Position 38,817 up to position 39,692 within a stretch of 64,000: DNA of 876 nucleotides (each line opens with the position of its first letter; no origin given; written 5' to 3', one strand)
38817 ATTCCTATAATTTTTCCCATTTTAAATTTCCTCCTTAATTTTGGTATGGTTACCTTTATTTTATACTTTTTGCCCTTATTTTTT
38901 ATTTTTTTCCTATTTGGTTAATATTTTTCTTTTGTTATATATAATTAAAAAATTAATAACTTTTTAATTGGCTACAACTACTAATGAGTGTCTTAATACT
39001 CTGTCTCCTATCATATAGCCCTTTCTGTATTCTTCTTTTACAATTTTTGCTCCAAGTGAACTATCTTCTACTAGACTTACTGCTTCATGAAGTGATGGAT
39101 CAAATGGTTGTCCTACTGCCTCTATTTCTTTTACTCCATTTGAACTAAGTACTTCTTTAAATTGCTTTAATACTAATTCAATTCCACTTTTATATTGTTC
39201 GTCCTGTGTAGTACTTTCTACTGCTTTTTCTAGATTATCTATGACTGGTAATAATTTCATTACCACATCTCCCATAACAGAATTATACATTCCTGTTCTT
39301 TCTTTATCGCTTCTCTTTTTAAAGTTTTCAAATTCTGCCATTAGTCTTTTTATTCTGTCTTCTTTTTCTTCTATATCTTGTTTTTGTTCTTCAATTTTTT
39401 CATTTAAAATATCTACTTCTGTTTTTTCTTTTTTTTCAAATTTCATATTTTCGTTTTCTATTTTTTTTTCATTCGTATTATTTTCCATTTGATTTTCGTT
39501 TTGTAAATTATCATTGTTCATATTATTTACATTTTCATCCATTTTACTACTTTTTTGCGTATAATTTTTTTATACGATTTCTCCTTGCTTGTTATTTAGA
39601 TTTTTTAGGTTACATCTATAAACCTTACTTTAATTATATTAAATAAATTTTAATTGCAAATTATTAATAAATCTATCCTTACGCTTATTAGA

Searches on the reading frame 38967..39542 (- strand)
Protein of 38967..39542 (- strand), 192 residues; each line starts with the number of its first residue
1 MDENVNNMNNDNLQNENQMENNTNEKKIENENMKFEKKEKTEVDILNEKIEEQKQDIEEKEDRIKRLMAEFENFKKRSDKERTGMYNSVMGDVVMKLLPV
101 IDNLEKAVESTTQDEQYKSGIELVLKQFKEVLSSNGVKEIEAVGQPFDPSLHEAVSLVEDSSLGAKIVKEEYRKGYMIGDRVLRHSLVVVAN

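Call 77: search_protein_families(library=pfam, max_evalue=1e-8, proteins=[window:38967-39542:-])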
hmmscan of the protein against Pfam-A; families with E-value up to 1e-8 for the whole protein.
window:38967-39542:- (192 aa): 1 family
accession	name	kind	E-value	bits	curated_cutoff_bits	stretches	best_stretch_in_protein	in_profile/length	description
PF01025.24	GrpE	-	1.5e-43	148.7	25.8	1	36-191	6-164/165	GrpE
